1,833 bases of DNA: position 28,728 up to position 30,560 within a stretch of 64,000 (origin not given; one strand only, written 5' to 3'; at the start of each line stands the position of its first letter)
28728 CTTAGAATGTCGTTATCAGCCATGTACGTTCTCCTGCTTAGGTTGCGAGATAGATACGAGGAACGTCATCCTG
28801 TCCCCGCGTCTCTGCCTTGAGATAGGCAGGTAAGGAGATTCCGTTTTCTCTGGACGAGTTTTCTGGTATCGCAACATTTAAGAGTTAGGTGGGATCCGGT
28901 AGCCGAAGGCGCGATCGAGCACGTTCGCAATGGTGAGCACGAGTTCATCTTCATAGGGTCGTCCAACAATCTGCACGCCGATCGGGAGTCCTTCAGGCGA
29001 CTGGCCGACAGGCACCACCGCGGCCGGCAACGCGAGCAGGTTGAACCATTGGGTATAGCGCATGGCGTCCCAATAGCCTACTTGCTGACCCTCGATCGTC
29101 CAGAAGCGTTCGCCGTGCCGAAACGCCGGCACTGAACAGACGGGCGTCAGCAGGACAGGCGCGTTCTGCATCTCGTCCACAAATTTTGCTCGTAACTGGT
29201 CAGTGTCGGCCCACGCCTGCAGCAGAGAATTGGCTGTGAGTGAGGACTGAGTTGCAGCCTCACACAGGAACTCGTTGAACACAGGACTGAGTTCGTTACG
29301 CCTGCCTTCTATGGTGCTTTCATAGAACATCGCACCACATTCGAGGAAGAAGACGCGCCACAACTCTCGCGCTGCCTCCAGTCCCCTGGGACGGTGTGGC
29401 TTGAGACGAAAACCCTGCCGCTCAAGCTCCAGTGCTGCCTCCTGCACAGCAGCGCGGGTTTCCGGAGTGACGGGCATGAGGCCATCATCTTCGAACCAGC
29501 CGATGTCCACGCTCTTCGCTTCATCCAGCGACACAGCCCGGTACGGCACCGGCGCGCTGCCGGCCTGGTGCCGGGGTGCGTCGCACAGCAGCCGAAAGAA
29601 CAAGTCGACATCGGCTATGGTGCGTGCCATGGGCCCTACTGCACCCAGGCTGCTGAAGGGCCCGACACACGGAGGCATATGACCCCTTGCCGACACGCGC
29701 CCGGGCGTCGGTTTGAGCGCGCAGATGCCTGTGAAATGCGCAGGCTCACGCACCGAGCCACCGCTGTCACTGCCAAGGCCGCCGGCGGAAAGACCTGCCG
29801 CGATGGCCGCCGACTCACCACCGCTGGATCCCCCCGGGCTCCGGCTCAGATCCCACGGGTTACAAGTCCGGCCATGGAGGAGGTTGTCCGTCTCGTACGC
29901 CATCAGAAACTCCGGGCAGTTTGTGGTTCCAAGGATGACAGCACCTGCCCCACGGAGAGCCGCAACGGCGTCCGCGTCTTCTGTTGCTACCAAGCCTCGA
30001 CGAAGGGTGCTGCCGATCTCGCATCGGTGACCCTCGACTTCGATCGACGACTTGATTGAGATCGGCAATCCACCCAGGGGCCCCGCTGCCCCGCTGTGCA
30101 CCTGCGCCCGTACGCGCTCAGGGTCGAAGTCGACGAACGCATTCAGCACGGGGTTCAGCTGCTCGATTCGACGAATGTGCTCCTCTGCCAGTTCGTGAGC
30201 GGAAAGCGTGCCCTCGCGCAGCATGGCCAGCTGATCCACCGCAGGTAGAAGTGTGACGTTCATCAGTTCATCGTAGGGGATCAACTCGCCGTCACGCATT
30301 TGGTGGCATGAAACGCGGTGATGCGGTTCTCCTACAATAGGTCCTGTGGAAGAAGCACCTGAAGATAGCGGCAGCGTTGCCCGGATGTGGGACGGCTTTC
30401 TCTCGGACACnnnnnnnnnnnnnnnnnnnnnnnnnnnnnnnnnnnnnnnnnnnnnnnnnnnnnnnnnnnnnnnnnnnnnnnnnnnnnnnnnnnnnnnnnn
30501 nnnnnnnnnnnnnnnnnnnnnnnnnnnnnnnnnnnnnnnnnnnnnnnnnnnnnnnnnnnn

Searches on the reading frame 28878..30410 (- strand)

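Call 3: search_protein_families(library=pfam, proteins=[window:28878-30410:-], max_evalue=1)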
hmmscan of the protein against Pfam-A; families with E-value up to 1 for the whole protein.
window:28878-30410:- (510 aa): 2 families
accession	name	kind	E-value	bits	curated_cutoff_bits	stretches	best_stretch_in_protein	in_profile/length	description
PF01425.27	Amidase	-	4.3e-94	316.5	27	1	73-492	1-445/445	Amidase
PF19342.4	MGP3_C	-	0.012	15.9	25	0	372-424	2-50/113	MGP3 C-terminal domain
